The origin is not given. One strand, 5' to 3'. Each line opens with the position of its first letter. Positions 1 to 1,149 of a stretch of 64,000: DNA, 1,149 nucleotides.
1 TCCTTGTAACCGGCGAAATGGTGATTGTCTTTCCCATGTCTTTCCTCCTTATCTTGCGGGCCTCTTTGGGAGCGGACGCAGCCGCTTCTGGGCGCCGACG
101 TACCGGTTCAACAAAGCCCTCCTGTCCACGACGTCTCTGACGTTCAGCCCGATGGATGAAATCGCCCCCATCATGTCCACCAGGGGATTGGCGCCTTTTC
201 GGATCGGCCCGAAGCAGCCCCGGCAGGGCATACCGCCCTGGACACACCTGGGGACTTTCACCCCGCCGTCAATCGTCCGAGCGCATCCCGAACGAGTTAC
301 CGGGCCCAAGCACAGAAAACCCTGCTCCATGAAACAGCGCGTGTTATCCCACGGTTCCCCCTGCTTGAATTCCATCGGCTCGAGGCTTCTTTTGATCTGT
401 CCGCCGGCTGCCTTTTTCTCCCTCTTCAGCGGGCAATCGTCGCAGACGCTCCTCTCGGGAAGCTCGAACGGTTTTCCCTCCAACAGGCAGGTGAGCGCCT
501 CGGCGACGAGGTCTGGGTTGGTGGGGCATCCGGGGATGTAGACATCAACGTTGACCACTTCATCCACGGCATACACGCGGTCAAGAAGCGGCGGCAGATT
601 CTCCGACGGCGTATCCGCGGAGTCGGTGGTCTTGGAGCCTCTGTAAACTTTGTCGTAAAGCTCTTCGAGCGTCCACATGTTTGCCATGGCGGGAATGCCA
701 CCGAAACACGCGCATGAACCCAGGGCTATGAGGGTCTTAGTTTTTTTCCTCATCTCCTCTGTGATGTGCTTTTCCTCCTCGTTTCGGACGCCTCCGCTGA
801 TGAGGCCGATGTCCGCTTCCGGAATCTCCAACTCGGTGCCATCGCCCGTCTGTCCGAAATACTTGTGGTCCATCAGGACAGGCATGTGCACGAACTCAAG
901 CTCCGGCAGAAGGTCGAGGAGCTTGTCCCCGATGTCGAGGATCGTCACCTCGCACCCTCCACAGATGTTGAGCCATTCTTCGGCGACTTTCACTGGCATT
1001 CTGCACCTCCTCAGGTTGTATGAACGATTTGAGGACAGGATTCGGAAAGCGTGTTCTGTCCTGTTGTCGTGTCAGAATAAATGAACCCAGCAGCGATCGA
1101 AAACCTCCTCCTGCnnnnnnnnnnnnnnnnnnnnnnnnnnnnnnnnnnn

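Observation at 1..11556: Second, divergent MvhDGA + giant HdrA locus fused into one operon with a NuoE/NuoF-like NAD(P)H module and a five-gene sensory/regulatory cassette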

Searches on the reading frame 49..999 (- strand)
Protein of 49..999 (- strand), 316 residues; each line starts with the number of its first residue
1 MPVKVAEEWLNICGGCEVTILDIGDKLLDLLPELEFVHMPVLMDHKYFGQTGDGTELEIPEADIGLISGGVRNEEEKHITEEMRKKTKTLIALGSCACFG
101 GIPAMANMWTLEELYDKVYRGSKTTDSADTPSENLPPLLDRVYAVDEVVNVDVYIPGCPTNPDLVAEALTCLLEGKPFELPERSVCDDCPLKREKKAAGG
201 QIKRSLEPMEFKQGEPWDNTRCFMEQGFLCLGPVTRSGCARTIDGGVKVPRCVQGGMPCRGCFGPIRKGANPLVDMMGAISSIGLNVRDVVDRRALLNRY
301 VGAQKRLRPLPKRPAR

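Call 4: search_protein_families(library=pfam, proteins=[window:49-999:-], max_evalue=0.01)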
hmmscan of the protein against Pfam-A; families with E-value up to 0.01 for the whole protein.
window:49-999:- (316 aa): 2 families
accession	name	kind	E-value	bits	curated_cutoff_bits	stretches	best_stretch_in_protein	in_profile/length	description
PF01058.29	Oxidored_q6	-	6.7e-30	103.9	27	1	13-171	1-127/128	NADH ubiquinone oxidoreductase, 20 Kd subunit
PF14720.11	NiFe_hyd_SSU_C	-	0.0034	18.2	27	1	217-264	24-69/80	NiFe/NiFeSe hydrogenase small subunit C-terminal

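Call 40: find_encoding_contigs(protein=window:49-999:-, flank=10000, max_places=6)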
Protein window:49-999:- (316 aa): 18 contigs read that carry it; 6 places shown.
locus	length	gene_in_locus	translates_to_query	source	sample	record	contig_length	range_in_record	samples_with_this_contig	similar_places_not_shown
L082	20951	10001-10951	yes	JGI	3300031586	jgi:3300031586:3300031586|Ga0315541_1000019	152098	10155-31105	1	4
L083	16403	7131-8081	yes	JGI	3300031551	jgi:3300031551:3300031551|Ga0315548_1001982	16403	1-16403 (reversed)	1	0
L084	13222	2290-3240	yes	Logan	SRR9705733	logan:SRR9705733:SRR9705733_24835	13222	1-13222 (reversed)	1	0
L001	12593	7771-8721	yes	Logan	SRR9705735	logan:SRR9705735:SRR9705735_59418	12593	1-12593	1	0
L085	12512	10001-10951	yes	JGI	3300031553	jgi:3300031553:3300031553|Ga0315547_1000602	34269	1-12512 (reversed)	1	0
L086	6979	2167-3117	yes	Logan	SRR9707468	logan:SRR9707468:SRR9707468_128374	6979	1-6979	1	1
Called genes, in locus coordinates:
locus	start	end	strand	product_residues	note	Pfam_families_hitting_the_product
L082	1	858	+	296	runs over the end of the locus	PF00890:FAD_binding_2 (weak), PF01266:DAO (faint), PF07992:Pyr_redox_2 (weak), PF12831:FAD_oxidored, PF13450:NAD_binding_8 (weak), PF01257:2Fe-2S_thioredx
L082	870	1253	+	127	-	PF01257:2Fe-2S_thioredx (weak)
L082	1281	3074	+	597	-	PF01257:2Fe-2S_thioredx (weak), PF01512:Complex1_51K, PF10589:NADH_4Fe-4S, PF00037:Fer4, PF12838:Fer4_7, PF13237:Fer4_10, PF14697:Fer4_21, PF13187:Fer4_9, +4 more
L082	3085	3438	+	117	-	PF07085:DRTGG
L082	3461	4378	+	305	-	PF00571:CBS, PF13581:HATPase_c_2 (weak)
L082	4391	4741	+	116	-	PF07085:DRTGG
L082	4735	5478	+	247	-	PF02811:PHP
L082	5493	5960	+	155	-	PF02518:HATPase_c, PF13581:HATPase_c_2 (faint), PF13589:HATPase_c_3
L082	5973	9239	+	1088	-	PF13510:Fer2_4, PF07992:Pyr_redox_2 (weak), PF00890:FAD_binding_2 (weak), PF01266:DAO, PF07992:Pyr_redox_2, PF12831:FAD_oxidored (weak), PF13450:NAD_binding_8, PF12838:Fer4_7, +4 more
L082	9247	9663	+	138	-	PF02662:FlpD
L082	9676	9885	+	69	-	-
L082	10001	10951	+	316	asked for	PF01058:Oxidored_q6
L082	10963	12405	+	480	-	PF27537:HoxH, PF00374:NiFeSe_Hases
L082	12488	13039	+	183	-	PF01750:HycI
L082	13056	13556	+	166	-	PF13237:Fer4_10 (faint), PF13183:Fer4_8, PF13187:Fer4_9 (weak), PF13484:Fer4_16 (faint), PF13534:Fer4_17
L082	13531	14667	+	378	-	PF12837:Fer4_6 (faint), PF14697:Fer4_21 (weak), PF04422:FrhB_FdhB_N, PF04432:FrhB_FdhB_C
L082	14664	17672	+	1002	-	PF07992:Pyr_redox_2, PF12831:FAD_oxidored (weak), PF00037:Fer4 (weak), PF00890:FAD_binding_2, PF07992:Pyr_redox_2, PF13450:NAD_binding_8, PF12838:Fer4_7, PF14697:Fer4_21, +14 more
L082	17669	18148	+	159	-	PF02662:FlpD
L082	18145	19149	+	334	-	PF13187:Fer4_9 (faint), PF00037:Fer4 (faint), PF12797:Fer4_2 (faint), PF13237:Fer4_10 (faint), PF13183:Fer4_8 (weak)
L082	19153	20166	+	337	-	PF13237:Fer4_10 (faint), PF00037:Fer4 (faint), PF17179:Fer4_22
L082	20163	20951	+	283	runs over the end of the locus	PF00175:NAD_binding_1, PF10418:DHODB_Fe-S_bind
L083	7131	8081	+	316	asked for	PF01058:Oxidored_q6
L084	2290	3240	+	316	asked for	PF01058:Oxidored_q6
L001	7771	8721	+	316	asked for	PF01058:Oxidored_q6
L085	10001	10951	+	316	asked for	PF01058:Oxidored_q6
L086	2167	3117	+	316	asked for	PF01058:Oxidored_q6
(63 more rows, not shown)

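Call 48: search_protein_families(library=pfam, proteins=[L082:13056-13556:+, L082:13531-14667:+, L082:14664-17672:+, L082:18145-19149:+, L082:19153-20166:+], max_evalue=0.001)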
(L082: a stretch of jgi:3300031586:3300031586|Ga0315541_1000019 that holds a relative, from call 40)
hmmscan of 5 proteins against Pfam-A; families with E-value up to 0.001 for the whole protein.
L082:13056-13556:+ (166 aa): 7 families
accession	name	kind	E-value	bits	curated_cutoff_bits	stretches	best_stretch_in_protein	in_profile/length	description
PF13534.11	Fer4_17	-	1.2e-08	35.8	22.2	1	36-97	1-61/61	4Fe-4S dicluster domain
PF13183.11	Fer4_8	-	1.7e-08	35.3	27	1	34-96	2-68/68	4Fe-4S dicluster domain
PF13187.11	Fer4_9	-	1.8e-07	31.5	27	1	36-95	1-50/52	4Fe-4S dicluster domain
PF13237.11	Fer4_10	-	1.2e-05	25.6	25.5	1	35-93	7-53/53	4Fe-4S dicluster domain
PF13484.11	Fer4_16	-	1.6e-05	26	30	0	36-60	1-28/66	4Fe-4S double cluster binding domain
PF12838.12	Fer4_7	-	0.0003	21.6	27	1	36-96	1-52/52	4Fe-4S dicluster domain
PF25160.1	LdpA_Fe-S-bd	-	0.0006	20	27.6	0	25-54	16-45/49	LdpA Fe-S cluster-binding domain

L082:13531-14667:+ (378 aa): 10 families
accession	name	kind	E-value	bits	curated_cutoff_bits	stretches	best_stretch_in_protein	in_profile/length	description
PF04432.18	FrhB_FdhB_C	-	3.5e-36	124.8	23.3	1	195-338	2-143/150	Coenzyme F420 hydrogenase/dehydrogenase, beta subunit C terminus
PF04422.18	FrhB_FdhB_N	-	1.7e-17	63.8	22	1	98-164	2-69/78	Coenzyme F420 hydrogenase/dehydrogenase, beta subunit N-term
PF12837.12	Fer4_6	-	9.9e-06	25.7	25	1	57-72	5-20/24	4Fe-4S binding domain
PF14697.11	Fer4_21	-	1.3e-05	25.6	35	1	26-76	7-56/59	4Fe-4S dicluster domain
PF00037.32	Fer4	-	4.9e-05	23.4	21.1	1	57-72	4-19/24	4Fe-4S binding domain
PF13237.11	Fer4_10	-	8e-05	22.9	25.5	1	21-72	3-53/53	4Fe-4S dicluster domain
PF13187.11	Fer4_9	-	0.00011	22.6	27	1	27-75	2-50/52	4Fe-4S dicluster domain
PF12838.12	Fer4_7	-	0.00025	21.9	27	1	27-72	2-49/52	4Fe-4S dicluster domain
PF13484.11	Fer4_16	-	0.00045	21.4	30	0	60-82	1-21/66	4Fe-4S double cluster binding domain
PF12797.12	Fer4_2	-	0.00086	19.6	24.5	1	55-72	4-21/22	4Fe-4S binding domain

L082:14664-17672:+ (1002 aa): 23 families
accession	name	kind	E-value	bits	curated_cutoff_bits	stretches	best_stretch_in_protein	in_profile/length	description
PF07992.20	Pyr_redox_2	-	2.5e-25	89.9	26.1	2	5-417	3-289/291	Pyridine nucleotide-disulphide oxidoreductase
PF13450.12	NAD_binding_8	-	1.7e-17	63.9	21.9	2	593-635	1-41/68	NAD(P)-binding Rossmann-like domain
PF12831.13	FAD_oxidored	-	1.7e-15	57.7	27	2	6-42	3-39/416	FAD dependent oxidoreductase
PF00037.32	Fer4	-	1.8e-15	56.4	21.1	3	99-118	2-21/24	4Fe-4S binding domain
PF00890.30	FAD_binding_2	-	1.8e-13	50.9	20.4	2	591-627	2-38/414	FAD binding domain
PF12838.12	Fer4_7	-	1.2e-11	45.3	27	2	938-984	1-52/52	4Fe-4S dicluster domain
PF13738.12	Pyr_redox_3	-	2.1e-11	44.1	30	1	589-698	165-269/305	Pyridine nucleotide-disulphide oxidoreductase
PF01266.30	DAO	-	6e-10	39.6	27.9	2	592-625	3-37/353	FAD dependent oxidoreductase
PF01134.28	GIDA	-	6.9e-10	39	22.1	1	6-41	3-29/391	Glucose inhibited division protein A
PF03486.20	HI0933_like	-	1.2e-09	38.5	50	1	591-626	3-38/244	HI0933-like protein Rossmann domain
PF12797.12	Fer4_2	-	1.5e-09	37.6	24.5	1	98-117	3-22/22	4Fe-4S binding domain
PF12837.12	Fer4_6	-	1.7e-08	34.5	25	2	933-954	3-24/24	4Fe-4S binding domain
PF01593.30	Amino_oxidase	-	2.6e-08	34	19.8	1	598-631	1-34/443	Flavin containing amine oxidoreductase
PF14697.11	Fer4_21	-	8.7e-08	32.6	35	1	934-986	3-58/59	4Fe-4S dicluster domain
PF00070.33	Pyr_redox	-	1e-07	32.8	22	0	5-47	2-41/82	Pyridine nucleotide-disulphide oxidoreductase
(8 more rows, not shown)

L082:18145-19149:+ (334 aa): 10 families
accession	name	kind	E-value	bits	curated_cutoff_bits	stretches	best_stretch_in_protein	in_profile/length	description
PF00037.32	Fer4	-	1.9e-07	31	21.1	1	272-287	6-21/24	4Fe-4S binding domain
PF12797.12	Fer4_2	-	2.2e-07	30.8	24.5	2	266-285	2-21/22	4Fe-4S binding domain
PF13183.11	Fer4_8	-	1.5e-06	29.1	27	1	218-288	1-68/68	4Fe-4S dicluster domain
PF13187.11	Fer4_9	-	1.5e-06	28.6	27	1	237-287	8-50/52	4Fe-4S dicluster domain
PF13237.11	Fer4_10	-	5.7e-06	26.6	25.5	1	268-288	3-26/53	4Fe-4S dicluster domain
PF04432.18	FrhB_FdhB_C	-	2.2e-05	24.8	23.3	1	84-186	3-112/150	Coenzyme F420 hydrogenase/dehydrogenase, beta subunit C terminus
PF13746.11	Fer4_18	-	5.8e-05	23.7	27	1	269-291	56-78/114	4Fe-4S dicluster domain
PF12837.12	Fer4_6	-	0.00017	21.8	25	1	269-287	4-22/24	4Fe-4S binding domain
PF13534.11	Fer4_17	-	0.00028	21.8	22.2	1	221-289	1-61/61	4Fe-4S dicluster domain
PF12838.12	Fer4_7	-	0.00065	20.5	27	1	221-288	1-52/52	4Fe-4S dicluster domain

L082:19153-20166:+ (337 aa): 12 families
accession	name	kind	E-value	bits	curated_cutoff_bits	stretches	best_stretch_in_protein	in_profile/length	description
PF17179.9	Fer4_22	-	9.2e-35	119.8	27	1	236-329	1-95/95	4Fe-4S dicluster domain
PF00037.32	Fer4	-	4.8e-06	26.6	21.1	0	315-328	8-21/24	4Fe-4S binding domain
PF13237.11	Fer4_10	-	6.4e-06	26.4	25.5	0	315-327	9-21/53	4Fe-4S dicluster domain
PF14697.11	Fer4_21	-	2.5e-05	24.7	35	0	230-252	34-56/59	4Fe-4S dicluster domain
PF12797.12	Fer4_2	-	4.2e-05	23.7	24.5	0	235-249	8-22/22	4Fe-4S binding domain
PF25160.1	LdpA_Fe-S-bd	-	4.5e-05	23.6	27.6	0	315-328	28-41/49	LdpA Fe-S cluster-binding domain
PF13183.11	Fer4_8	-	0.00011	23.1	27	0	235-329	3-68/68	4Fe-4S dicluster domain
PF12838.12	Fer4_7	-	0.00026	21.8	27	0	236-329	1-52/52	4Fe-4S dicluster domain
PF13746.11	Fer4_18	-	0.00031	21.4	27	0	272-333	17-79/114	4Fe-4S dicluster domain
PF13534.11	Fer4_17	-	0.00081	20.3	22.2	0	298-330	29-61/61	4Fe-4S dicluster domain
PF13187.11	Fer4_9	-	0.00082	19.8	27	0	236-328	1-50/52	4Fe-4S dicluster domain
PF12837.12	Fer4_6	-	0.00089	19.5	25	0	315-328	9-22/24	4Fe-4S binding domain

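Call 58: search_solved_structures(query=window:49-999:-, max_evalue=1e-10)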
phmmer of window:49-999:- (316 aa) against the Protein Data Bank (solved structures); distinct sequences matched with E-value up to 1e-10: 11.
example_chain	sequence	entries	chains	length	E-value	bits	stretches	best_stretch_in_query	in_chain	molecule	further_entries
5odc_E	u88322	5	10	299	3.9e-62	213.4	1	3-289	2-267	Methyl-viologen reducing hydrogenase subunit G | Methyl-viologen reducing hydrogenase, subunit G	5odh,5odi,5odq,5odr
9sfi_I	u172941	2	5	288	7e-57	196.1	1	4-301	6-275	F420-non-reducing hydrogenase small subunit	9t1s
9sw2_E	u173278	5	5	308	5.5e-54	186.6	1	3-282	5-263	F420-non-reducing hydrogenase subunit G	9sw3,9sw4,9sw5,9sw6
7t2r_E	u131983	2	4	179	4.6e-30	107.9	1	3-183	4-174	NiFe hydrogenase small subunit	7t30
5xf9_C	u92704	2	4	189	1.7e-22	83.1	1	3-181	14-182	NAD-reducing hydrogenase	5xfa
9e1j_A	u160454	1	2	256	7.1e-16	61.3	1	9-191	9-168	Sulfhydrogenase 1 subunit delta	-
9nez_A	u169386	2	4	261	1.3e-15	60.4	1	9-191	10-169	Sulfhydrogenase 1 subunit delta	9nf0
9e15_A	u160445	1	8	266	1.7e-15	60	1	9-191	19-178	Sulfhydrogenase 1 subunit delta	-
9r51_C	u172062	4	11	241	1.9e-15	59.9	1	3-176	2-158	F420-reducing [NiFe]-hydrogenase from Methanothermococcus thermolithotrophicus subunit gam | F420-reducing [NiFe]-hydrogenase from Methanothermococcus thermolit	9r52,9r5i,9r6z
6qgr_G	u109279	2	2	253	1.3e-12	50.6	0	10-104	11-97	Coenzyme F420 hydrogenase subunit gamma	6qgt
6qii_G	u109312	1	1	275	1.5e-12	50.3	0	8-104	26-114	Coenzyme F420 hydrogenase subunit gamma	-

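Call 69: list_cluster_members(proteins=[P0121, window:49-999:-, window:7926-9719:-])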
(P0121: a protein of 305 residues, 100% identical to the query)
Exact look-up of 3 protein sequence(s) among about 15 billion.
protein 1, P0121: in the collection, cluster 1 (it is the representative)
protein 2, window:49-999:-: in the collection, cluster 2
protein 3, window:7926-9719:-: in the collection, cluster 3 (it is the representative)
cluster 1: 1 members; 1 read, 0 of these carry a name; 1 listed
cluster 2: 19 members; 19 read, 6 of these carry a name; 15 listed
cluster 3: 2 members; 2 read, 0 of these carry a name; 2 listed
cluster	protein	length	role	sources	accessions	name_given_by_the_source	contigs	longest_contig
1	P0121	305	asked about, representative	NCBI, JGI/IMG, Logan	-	-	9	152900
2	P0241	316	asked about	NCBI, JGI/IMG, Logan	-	-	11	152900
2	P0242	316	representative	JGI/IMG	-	F420-non-reducing hydrogenase small subunit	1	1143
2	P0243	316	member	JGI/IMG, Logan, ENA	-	F420-non-reducing hydrogenase small subunit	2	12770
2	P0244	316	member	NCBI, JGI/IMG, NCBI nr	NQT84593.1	methyl viologen-reducing hydrogenase [bacterium]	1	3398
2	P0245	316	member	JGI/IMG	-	F420-non-reducing hydrogenase small subunit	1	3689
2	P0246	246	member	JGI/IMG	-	F420-non-reducing hydrogenase small subunit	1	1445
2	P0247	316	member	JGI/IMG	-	F420-non-reducing hydrogenase small subunit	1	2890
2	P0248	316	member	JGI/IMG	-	-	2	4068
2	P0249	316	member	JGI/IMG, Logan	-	-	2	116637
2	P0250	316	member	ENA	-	-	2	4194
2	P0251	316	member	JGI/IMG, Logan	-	-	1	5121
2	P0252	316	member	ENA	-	-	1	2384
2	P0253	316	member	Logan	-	-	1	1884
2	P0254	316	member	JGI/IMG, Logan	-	-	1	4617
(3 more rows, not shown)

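Call 89: search_protein_families(library=ncbifam, proteins=[L082:13056-13556:+, L082:13531-14667:+, L082:18145-19149:+, L082:19153-20166:+, L082:10963-12405:+], max_evalue=0.00001)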
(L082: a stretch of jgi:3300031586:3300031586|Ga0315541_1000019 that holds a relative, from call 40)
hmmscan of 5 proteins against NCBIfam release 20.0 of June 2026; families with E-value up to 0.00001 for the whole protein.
L082:13056-13556:+ (166 aa): 8 families
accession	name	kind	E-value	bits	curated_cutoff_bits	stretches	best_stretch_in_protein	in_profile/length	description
TIGR03290.1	CoB_CoM_SS_C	equivalog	5.2e-24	84.9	160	1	35-115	2-81/144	CoB--CoM heterodisulfide reductase subunit C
NF038018.1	qmoC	equivalog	2.7e-19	69.8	300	1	20-125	4-107/360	quinone-interacting membrane-bound oxidoreductase complex subunit QmoC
NF041779.1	hetero_SS_HdrC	equivalog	2.1e-17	63.3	350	1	34-112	30-106/198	ferredoxin:CoB-CoM heterodisulfide reductase subunit HdrC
NF041890.1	hdrC_Methbact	equivalog_domain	6.1e-16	58.6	270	1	31-117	25-109/192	ferredoxin:CoB-CoM heterodisulfide reductase subunit HdrC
NF008369.0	PRK11168.1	equivalog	2.8e-08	33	278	1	33-107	9-85/401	anaerobic glycerol-3-phosphate dehydrogenase subunit C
NF009226.0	PRK12576.1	equivalog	1.2e-07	31.4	344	1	36-108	155-236/317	succinate dehydrogenase/fumarate reductase iron-sulfur subunit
NF045663.1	diclust_near_Sec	equivalog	2.9e-06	25.7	530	1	29-118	298-391/759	pyridine nucleotide-disulfide oxidoreductase/dicluster-binding protein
NF004898.0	PRK06259.1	equivalog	7.1e-06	24.9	385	1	32-113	131-220/488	fumarate reductase (CoM/CoB) subunit TfrB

L082:13531-14667:+ (378 aa): 5 families
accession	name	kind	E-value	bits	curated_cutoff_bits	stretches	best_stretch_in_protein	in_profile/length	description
NF006807.0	PRK09325.1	subfamily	1.2e-57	195.2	269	1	90-339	3-243/283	coenzyme F420-reducing hydrogenase subunit beta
TIGR03289.1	frhB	equivalog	8.1e-53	179.3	331.5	1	91-342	1-242/275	coenzyme F420 hydrogenase subunit beta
NF006808.0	PRK09326.1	equivalog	1.2e-35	123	444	1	18-339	5-302/341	F420H2 dehydrogenase subunit F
NF040616.1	F420_dehyd_FpoF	exception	2.2e-35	122.2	475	1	18-339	4-301/337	F420H2 dehydrogenase subunit FpoF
TIGR03294.1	FrhG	equivalog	1.3e-08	34.9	245.5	1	16-76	165-220/228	coenzyme F420 hydrogenase subunit gamma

L082:18145-19149:+ (334 aa): 0 families

L082:19153-20166:+ (337 aa): 5 families
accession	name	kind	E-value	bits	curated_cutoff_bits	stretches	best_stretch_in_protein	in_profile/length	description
NF040829.1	sulfhyd_ShyB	equivalog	2.5e-64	217.4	690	1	12-334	8-325/334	NAD(P)-dependent hydrogenase/sulfhydrogenase 2 subunit beta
NF040833.1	sulfhyd_HydB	equivalog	1.3e-51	175.6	750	1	28-332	23-329/367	NADPH-dependent hydrogenase/sulfhydrogenase 1 subunit beta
TIGR02910.1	sulfite_red_A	equivalog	9.9e-47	159.8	323.15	1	37-335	39-323/334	anaerobic sulfite reductase subunit AsrA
NF038196.1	ferrodoxin_EFR1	subfamily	3.5e-07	30.5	75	0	174-249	124-198/242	EFR1 family ferrodoxin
TIGR01971.1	NuoI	subfamily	4.6e-06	26.2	113.05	0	289-328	19-57/121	NADH-quinone oxidoreductase, chain I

L082:10963-12405:+ (480 aa): 9 families
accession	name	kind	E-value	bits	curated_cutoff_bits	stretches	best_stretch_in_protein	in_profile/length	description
NF041785.2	VhuA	equivalog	1.3e-146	488.4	800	1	2-427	2-418/418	F420-non-reducing hydrogenase Vhu subunit A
NF040828.1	sulfhyd_ShyA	equivalog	3.7e-50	171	700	2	294-456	252-412/415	NAD(P)-dependent hydrogenase/sulfhydrogenase 2 subunit alpha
TIGR03295.1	frhA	equivalog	3.3e-47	161.4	392.5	1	1-457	1-397/412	coenzyme F420 hydrogenase subunit alpha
NF033181.1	NiFeSe_hydrog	equivalog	4.2e-47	161.2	600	2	4-129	3-128/507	nickel-dependent hydrogenase large subunit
NF045518.1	H2_NiFeSe_large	exception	2.7e-45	155.1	780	2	4-173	3-179/485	NiFeSe hydrogenase large subunit HysA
NF040832.1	sulfhyd_HydA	equivalog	6.4e-35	121.1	880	1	4-456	4-423/426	NADPH-dependent hydrogenase/sulfhydrogenase 1 subunit alpha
NF007778.0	PRK10467.1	equivalog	1.4e-26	93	969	2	2-118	2-117/567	hydrogenase 2 large subunit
NF007550.0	PRK10170.1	equivalog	1.3e-24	86.6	1101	2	2-119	16-133/597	Ni/Fe-hydrogenase large subunit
NF041786.2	VhuU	equivalog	1.6e-10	40.6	70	1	432-460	4-32/45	F420-non-reducing hydrogenase selenoprotein subunit VhuU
